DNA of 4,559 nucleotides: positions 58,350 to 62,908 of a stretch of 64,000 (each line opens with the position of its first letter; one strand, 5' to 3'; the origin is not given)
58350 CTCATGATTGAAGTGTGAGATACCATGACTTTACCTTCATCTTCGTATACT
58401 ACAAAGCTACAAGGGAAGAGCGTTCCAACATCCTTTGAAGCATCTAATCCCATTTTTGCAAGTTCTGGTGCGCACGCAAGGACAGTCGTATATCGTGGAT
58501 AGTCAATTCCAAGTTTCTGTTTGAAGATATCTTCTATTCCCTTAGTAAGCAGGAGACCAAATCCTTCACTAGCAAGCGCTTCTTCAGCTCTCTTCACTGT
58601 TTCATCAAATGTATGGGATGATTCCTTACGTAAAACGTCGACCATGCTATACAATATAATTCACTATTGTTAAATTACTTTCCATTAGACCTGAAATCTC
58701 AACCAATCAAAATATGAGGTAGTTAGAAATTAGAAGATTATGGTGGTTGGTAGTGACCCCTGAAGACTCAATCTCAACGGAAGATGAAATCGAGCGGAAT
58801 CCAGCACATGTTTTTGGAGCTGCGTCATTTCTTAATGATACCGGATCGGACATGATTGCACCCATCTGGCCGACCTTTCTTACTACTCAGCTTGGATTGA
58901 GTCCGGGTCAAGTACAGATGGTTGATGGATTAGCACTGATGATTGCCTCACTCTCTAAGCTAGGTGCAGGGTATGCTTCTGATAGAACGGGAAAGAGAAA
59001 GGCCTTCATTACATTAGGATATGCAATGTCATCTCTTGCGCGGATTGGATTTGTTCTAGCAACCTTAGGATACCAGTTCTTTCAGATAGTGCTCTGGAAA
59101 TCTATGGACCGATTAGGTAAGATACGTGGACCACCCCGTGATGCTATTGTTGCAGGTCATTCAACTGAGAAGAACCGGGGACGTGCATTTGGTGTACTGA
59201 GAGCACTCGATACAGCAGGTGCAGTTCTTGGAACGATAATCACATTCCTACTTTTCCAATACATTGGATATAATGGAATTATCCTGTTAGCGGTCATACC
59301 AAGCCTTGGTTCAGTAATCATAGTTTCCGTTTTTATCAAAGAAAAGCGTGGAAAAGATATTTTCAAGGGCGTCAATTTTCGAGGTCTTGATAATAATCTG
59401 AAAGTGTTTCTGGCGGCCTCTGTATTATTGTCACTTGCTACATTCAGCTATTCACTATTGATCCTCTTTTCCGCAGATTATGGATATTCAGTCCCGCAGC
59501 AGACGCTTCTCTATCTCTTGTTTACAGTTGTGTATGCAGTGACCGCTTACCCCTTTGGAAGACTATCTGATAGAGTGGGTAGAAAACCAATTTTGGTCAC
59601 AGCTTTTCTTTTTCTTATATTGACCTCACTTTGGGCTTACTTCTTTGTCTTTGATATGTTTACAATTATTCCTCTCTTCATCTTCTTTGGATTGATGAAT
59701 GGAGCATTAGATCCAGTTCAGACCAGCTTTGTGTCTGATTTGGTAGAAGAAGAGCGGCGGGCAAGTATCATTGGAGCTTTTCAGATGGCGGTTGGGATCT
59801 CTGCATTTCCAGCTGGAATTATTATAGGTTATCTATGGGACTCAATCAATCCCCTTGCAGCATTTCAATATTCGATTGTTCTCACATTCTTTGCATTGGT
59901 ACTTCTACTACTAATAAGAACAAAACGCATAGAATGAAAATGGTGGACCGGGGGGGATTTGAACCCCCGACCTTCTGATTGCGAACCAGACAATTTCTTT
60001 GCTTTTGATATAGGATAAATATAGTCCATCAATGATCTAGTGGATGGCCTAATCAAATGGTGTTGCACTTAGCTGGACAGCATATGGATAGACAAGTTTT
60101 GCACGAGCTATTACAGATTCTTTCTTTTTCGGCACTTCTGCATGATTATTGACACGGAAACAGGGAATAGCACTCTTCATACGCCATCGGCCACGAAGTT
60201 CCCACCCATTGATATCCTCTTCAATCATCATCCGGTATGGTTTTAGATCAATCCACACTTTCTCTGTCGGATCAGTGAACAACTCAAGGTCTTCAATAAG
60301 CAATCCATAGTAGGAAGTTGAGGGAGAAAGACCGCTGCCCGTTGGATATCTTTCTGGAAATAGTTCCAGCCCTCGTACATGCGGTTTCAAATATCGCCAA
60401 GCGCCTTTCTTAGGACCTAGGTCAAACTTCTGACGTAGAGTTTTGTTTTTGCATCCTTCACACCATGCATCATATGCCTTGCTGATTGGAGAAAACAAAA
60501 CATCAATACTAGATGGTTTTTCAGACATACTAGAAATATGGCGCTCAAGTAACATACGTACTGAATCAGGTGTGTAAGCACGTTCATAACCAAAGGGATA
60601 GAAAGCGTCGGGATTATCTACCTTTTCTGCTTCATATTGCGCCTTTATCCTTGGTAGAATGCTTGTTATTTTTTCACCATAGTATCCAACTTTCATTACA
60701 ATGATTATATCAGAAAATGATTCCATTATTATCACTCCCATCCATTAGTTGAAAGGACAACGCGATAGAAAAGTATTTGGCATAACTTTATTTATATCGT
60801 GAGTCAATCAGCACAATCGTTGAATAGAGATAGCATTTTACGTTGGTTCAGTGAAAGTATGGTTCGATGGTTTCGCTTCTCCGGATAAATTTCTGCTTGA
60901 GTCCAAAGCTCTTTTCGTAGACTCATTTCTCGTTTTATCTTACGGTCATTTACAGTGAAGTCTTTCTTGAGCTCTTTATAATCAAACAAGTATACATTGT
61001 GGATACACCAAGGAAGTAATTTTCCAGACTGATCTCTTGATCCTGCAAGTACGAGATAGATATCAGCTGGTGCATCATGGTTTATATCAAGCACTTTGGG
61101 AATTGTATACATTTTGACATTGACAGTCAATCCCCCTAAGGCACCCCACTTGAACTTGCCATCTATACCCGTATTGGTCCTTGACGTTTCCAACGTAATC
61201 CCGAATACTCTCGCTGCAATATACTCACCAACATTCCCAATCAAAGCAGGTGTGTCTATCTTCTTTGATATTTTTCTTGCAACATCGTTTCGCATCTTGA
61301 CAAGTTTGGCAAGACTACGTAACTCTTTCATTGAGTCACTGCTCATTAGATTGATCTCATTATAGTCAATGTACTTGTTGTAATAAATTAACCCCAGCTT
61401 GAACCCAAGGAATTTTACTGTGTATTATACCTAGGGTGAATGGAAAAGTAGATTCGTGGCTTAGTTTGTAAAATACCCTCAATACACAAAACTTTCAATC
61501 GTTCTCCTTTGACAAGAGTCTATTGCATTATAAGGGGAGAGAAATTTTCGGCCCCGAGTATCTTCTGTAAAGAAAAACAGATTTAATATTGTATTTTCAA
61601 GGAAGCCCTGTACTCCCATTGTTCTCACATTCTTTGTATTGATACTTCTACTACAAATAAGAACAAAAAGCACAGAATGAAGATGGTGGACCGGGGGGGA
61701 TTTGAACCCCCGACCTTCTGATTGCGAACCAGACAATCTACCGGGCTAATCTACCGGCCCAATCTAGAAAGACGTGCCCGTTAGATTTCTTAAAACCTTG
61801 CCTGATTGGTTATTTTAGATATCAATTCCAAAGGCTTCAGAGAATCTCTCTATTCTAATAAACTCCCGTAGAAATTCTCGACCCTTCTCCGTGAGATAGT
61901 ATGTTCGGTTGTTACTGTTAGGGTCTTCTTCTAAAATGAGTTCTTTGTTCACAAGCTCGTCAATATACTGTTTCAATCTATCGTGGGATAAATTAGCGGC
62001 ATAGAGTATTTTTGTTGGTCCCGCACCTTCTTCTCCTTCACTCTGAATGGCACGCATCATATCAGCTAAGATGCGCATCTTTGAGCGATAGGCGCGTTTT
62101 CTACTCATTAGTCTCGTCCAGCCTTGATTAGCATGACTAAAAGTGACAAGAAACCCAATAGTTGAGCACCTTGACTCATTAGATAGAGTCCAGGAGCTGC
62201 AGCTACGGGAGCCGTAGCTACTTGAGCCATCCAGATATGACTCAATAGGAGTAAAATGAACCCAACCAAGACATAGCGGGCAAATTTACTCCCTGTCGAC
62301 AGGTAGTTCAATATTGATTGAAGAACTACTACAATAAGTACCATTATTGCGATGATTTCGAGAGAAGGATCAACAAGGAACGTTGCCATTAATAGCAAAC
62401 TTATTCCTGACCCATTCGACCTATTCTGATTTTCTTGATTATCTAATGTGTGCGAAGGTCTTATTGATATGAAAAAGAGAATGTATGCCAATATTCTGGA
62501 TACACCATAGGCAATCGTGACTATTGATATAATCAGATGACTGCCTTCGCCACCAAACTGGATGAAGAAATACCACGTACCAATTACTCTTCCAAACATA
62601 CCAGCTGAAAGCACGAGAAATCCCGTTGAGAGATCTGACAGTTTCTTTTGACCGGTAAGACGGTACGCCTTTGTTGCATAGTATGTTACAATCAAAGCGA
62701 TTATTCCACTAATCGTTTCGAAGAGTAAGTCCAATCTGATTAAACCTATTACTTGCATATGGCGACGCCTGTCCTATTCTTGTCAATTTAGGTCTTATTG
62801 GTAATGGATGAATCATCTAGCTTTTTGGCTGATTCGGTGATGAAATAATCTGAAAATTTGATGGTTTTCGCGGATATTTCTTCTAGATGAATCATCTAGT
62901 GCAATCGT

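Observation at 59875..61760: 1.74-kb insertion in tRNA-Ala(CGC) bounded by 120-nt direct repeats that extend into a neighbouring coding gene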

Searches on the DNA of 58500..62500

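Call 86: search_rna_families(source=window, start=58500, end=62500, threshold=evalue, max_evalue=0.1)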
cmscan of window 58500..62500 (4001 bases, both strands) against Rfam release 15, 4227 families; matches with E-value up to 0.1: 2.
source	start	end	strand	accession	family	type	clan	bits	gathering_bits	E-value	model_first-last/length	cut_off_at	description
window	61687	61760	-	RF00005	tRNA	Gene; tRNA;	CL00001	62.4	29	2.4e-12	1-71/71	no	tRNA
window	59941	59987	-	RF00023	tmRNA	Gene;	CL00001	18.5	47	0.00012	1-374/374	no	transfer-messenger RNA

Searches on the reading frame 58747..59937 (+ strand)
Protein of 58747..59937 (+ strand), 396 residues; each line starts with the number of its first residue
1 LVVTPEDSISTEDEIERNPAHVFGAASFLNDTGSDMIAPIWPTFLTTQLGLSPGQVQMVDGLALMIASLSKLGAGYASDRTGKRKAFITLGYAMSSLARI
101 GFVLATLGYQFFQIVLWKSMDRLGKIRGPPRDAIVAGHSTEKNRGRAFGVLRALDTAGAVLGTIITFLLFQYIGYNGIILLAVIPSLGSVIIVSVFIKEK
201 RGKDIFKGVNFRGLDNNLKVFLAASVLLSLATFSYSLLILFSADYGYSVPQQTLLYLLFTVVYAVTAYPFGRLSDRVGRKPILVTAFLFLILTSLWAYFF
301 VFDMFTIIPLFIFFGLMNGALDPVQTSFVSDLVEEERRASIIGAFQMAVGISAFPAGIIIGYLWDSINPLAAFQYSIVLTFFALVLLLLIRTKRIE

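Call 6: search_protein_families(library=pfam, proteins=[window:58747-59937:+], max_evalue=1)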
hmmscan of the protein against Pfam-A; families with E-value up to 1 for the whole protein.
window:58747-59937:+ (396 aa): 5 families
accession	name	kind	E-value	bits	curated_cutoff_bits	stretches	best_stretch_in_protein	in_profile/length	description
PF07690.21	MFS_1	-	1.8e-44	152.5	33.4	2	223-392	5-175/347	Major Facilitator Superfamily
PF12832.13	MFS_1_like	-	1.4e-09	37.9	25.2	1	37-374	18-372/373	MFS_1 like family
PF00083.30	Sugar_tr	-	1.8e-05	24.3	22.3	1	245-390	41-187/452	Sugar (and other) transporter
PF11003.13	DUF2842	-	0.033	15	25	1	253-297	6-48/61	Protein of unknown function (DUF2842)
PF19983.4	DUF6419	-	0.55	10.9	27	1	236-277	6-47/71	Family of unknown function (DUF6419)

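Call 30: find_encoding_contigs(protein=window:58747-59937:+, flank=10000, max_places=6)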
Protein window:58747-59937:+ (396 aa): no gene with exactly this product is on record in the collection.

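Call 31: find_homologous_proteins(query=window:58747-59937:+, max_evalue=1e-30)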
Query window:58747-59937:+ (396 aa): 824 proteins with E <= 1e-30 among 8000 candidates; the best 120 are listed.
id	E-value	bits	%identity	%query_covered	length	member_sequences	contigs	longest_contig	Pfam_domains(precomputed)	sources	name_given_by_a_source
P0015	4.0e-249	844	100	99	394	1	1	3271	PF00083.31,PF12832.14,PF07690.22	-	-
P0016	6.7e-249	843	100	99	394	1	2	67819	PF00083.31,PF12832.14,PF07690.22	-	-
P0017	4.7e-247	837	99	99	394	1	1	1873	PF12832.14,PF07690.22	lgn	-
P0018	1.7e-246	835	99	99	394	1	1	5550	PF12832.14,PF07690.22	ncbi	-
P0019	2.6e-244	828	97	99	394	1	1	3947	PF12832.14,PF07690.22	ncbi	-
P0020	4.1e-237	804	96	99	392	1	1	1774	PF12832.14,PF07690.22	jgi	-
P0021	2.3e-236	802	96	99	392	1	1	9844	PF12832.14,PF07690.22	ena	-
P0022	1.7e-233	793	94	99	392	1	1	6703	PF12832.14,PF07690.22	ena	-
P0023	6.4e-227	771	91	98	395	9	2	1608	PF12832.14,PF07690.22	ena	-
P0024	6.4e-227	771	91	95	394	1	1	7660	PF12832.14,PF07690.22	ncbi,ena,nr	ncbi:MAG: MFS transporter [Candidatus Thorarchaeota archaeon]|nr:MFS transporter [Candidatus Thorarc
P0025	2.0e-222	756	88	99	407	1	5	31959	PF00083.31,PF12832.14,PF07690.22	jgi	-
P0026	2.1e-222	756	88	99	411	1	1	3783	PF00083.31,PF12832.14,PF07690.22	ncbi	ncbi:MAG: MFS transporter, partial [Candidatus Thorarchaeota archaeon]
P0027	6.0e-221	751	88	100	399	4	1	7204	PF12832.14,PF07690.22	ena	-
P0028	1.2e-219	747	89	98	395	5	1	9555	PF12832.14,PF07690.22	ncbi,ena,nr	ncbi:MFS transporter [Candidatus Thorarchaeota archaeon]|nr:MAG: MFS transporter [Candidatus Thorarc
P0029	1.5e-219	747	87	100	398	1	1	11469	PF12832.14,PF07690.22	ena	-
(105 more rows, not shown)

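Call 32: find_encoding_contigs(protein=P0021, flank=5000, max_places=3)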
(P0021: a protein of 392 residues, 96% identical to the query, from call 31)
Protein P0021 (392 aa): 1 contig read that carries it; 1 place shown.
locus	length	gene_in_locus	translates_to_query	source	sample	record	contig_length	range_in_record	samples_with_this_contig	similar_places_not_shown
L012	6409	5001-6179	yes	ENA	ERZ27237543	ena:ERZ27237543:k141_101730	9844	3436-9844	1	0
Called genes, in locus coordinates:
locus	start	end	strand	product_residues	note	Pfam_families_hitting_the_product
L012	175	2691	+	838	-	PF00133:tRNA-synt_1, PF09334:tRNA-synt_1g, PF08264:Anticodon_1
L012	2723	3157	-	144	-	PF02566:OsmC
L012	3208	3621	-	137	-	PF02566:OsmC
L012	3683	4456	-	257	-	PF06325:PrmA (weak), PF01209:Ubie_methyltran, PF03848:TehB (weak), PF13489:Methyltransf_23, PF08241:Methyltransf_11, PF08242:Methyltransf_12, PF13649:Methyltransf_25, PF13847:Methyltransf_31, +1 more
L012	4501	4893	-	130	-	PF03625:DUF302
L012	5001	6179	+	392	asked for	PF07690:MFS_1, PF12832:MFS_1_like (weak), PF07690:MFS_1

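Call 33: find_encoding_contigs(protein=P0024, flank=5000, max_places=3)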
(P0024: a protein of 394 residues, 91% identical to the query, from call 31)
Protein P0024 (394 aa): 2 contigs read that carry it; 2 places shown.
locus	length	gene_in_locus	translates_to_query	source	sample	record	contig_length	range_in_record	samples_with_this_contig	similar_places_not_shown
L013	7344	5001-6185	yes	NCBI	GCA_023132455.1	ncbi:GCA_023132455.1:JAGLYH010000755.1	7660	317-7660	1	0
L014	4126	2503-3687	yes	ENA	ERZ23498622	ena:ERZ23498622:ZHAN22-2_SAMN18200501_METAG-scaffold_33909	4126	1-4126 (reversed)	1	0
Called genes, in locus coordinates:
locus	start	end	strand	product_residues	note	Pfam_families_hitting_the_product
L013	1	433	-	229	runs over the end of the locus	PF00696:AA_kinase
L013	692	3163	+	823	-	PF00133:tRNA-synt_1, PF09334:tRNA-synt_1g, PF08264:Anticodon_1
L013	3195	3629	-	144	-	PF02566:OsmC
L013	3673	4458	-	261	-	PF06325:PrmA (weak), PF01209:Ubie_methyltran, PF03848:TehB (weak), PF13489:Methyltransf_23, PF08241:Methyltransf_11, PF08242:Methyltransf_12, PF13649:Methyltransf_25, PF13847:Methyltransf_31, +2 more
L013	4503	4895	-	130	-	PF03625:DUF302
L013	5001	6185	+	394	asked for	PF07690:MFS_1, PF12832:MFS_1_like, PF07690:MFS_1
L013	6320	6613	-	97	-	PF14947:HTH_45, PF14277:DUF4364 (faint)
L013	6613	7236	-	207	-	PF24365:DUF7521 (weak)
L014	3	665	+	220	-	?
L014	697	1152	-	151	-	PF02566:OsmC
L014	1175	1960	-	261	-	PF06325:PrmA (weak), PF01209:Ubie_methyltran, PF03848:TehB (weak), PF13489:Methyltransf_23, PF08241:Methyltransf_11, PF08242:Methyltransf_12, PF13649:Methyltransf_25, PF13847:Methyltransf_31, +2 more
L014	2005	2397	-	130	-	PF03625:DUF302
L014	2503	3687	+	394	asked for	PF07690:MFS_1, PF12832:MFS_1_like, PF07690:MFS_1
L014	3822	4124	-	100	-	?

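Call 34: find_encoding_contigs(protein=P0025, flank=5000, max_places=3)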
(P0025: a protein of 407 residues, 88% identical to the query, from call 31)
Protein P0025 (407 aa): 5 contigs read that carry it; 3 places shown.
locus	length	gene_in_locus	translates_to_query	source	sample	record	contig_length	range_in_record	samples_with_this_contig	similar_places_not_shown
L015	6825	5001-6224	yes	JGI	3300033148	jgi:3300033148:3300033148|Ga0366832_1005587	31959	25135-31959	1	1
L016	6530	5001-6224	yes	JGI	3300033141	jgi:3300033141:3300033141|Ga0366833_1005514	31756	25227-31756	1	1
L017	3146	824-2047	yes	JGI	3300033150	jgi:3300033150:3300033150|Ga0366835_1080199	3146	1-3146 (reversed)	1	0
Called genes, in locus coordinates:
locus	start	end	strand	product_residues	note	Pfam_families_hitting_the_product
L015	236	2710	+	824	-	PF00133:tRNA-synt_1, PF09334:tRNA-synt_1g, PF08264:Anticodon_1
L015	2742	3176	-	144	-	PF02566:OsmC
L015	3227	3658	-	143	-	PF02566:OsmC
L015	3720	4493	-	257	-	PF06325:PrmA (weak), PF01209:Ubie_methyltran, PF03848:TehB (weak), PF13489:Methyltransf_23, PF08241:Methyltransf_11, PF08242:Methyltransf_12, PF13649:Methyltransf_25, PF13847:Methyltransf_31, +2 more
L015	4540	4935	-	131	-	PF03625:DUF302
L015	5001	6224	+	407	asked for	PF00083:Sugar_tr (faint), PF07690:MFS_1, PF12832:MFS_1_like, PF07690:MFS_1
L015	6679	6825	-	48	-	?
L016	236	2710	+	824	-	PF00133:tRNA-synt_1, PF09334:tRNA-synt_1g, PF08264:Anticodon_1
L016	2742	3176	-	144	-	PF02566:OsmC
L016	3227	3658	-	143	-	PF02566:OsmC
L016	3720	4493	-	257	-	PF06325:PrmA (weak), PF01209:Ubie_methyltran, PF03848:TehB (weak), PF13489:Methyltransf_23, PF08241:Methyltransf_11, PF08242:Methyltransf_12, PF13649:Methyltransf_25, PF13847:Methyltransf_31, +2 more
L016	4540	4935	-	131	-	PF03625:DUF302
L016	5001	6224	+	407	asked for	PF00083:Sugar_tr (faint), PF07690:MFS_1, PF12832:MFS_1_like, PF07690:MFS_1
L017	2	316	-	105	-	PF13489:Methyltransf_23, PF13679:Methyltransf_32 (weak), PF13847:Methyltransf_31 (weak), PF08241:Methyltransf_11, PF08242:Methyltransf_12 (weak), PF13649:Methyltransf_25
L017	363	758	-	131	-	PF03625:DUF302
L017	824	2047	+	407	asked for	PF00083:Sugar_tr (faint), PF07690:MFS_1, PF12832:MFS_1_like, PF07690:MFS_1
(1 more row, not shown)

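Call 52: find_encoding_contigs(protein=P0018, flank=5000, max_places=3)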
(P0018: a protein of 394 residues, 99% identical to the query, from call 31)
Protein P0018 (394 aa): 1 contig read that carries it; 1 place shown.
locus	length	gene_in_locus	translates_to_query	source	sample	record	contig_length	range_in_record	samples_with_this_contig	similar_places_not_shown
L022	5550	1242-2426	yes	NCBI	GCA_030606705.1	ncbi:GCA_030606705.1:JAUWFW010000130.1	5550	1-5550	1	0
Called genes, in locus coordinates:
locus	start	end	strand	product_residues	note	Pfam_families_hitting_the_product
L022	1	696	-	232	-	?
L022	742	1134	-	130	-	PF03625:DUF302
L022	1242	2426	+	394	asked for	PF07690:MFS_1, PF12832:MFS_1_like, PF07690:MFS_1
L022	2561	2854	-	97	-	PF14947:HTH_45, PF14277:DUF4364 (weak)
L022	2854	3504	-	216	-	PF24365:DUF7521 (weak)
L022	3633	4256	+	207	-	-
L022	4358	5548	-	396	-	?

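Call 53: find_encoding_contigs(protein=P0019, flank=5000, max_places=3)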
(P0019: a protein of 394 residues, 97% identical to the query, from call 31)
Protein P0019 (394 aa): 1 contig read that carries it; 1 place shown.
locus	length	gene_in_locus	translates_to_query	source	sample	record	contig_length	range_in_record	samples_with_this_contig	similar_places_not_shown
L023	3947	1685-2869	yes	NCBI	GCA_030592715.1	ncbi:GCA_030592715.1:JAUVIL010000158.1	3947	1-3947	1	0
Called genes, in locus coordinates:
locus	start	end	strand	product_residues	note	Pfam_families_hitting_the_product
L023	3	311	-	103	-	?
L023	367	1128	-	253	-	PF06325:PrmA (weak), PF01209:Ubie_methyltran, PF03848:TehB (weak), PF13489:Methyltransf_23, PF13847:Methyltransf_31, PF08241:Methyltransf_11, PF08242:Methyltransf_12, PF13649:Methyltransf_25, +2 more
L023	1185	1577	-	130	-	PF03625:DUF302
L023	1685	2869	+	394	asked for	PF07690:MFS_1, PF12832:MFS_1_like, PF07690:MFS_1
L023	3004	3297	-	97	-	PF14947:HTH_45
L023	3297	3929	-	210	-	PF24365:DUF7521 (weak)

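Call 90: find_encoding_contigs(protein=P0016, flank=4000, max_places=4)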
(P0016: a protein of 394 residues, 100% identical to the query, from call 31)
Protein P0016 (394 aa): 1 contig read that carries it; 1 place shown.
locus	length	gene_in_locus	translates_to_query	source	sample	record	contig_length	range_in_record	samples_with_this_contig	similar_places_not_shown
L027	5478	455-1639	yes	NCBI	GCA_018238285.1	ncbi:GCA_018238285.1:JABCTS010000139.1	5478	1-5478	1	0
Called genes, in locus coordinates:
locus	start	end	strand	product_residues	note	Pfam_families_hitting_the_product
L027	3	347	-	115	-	?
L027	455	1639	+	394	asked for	PF00083:Sugar_tr (faint), PF07690:MFS_1, PF12832:MFS_1_like, PF07690:MFS_1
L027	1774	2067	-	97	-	PF14947:HTH_45, PF14277:DUF4364 (weak)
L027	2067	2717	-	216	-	PF24365:DUF7521 (weak)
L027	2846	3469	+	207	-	-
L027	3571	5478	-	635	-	?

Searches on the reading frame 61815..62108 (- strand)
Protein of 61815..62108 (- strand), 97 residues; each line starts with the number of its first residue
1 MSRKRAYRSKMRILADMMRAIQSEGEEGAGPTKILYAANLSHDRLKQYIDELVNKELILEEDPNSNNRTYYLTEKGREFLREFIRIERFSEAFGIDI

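Call 6: search_protein_families(library=pfam, proteins=[window:61815-62108:-], max_evalue=1)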
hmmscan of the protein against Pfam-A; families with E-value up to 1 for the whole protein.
window:61815-62108:- (97 aa): 9 families
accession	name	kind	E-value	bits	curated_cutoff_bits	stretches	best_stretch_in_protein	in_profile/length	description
PF14947.12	HTH_45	-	5.4e-21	74.8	25.5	1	7-89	1-75/77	Winged helix-turn-helix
PF14277.12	DUF4364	-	1.3e-05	25.6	26.9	1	44-84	35-74/162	Domain of unknown function (DUF4364)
PF24409.1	wHTH-PRTase_assc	-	0.0015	19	27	1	32-85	15-59/83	wHTH-PRTase associated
PF09382.16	RQC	-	0.0097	16.2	23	1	39-87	58-104/114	RQC domain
PF21296.3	APAF-1-like_WHD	-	0.032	14.9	27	1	39-79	28-67/68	Apoptotic protease-activating factor 1-like, winged-helix domain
PF20008.5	DUF6429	-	0.074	13.2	31.6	1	48-81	31-62/71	Domain of unknown function (DUF6429)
PF03551.20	PadR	-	0.079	13.4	27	1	44-82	33-75/75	Transcriptional regulator PadR-like family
PF24033.1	DUF7342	-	0.097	13.1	31.6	1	17-84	6-71/150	Family of unknown function (DUF7342)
PF20290.3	MC4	-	0.14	12.9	28.1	1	41-81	63-103/133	ABC-three component (ABC-3C) system Middle Component 4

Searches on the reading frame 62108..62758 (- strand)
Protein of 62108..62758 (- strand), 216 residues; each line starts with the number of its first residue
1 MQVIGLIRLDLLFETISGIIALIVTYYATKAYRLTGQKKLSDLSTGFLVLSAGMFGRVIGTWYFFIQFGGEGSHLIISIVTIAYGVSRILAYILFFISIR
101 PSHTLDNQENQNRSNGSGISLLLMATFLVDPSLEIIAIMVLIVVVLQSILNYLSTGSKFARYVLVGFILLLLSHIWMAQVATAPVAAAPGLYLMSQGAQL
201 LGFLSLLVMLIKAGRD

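Call 6: search_protein_families(library=pfam, proteins=[window:62108-62758:-], max_evalue=1)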
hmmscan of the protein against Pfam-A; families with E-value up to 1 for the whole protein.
window:62108-62758:- (216 aa): 3 families
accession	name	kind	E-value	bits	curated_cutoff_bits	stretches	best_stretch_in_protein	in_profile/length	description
PF24365.1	DUF7521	-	5.9e-06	26.9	27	1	14-86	5-74/82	Family of unknown function (DUF7521)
PF15879.10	MWFE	-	0.51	11.1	27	1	131-164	6-39/55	NADH-ubiquinone oxidoreductase MWFE subunit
PF06417.17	EMC4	-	0.87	10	25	1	120-162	26-68/118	ER membrane protein complex subunit 4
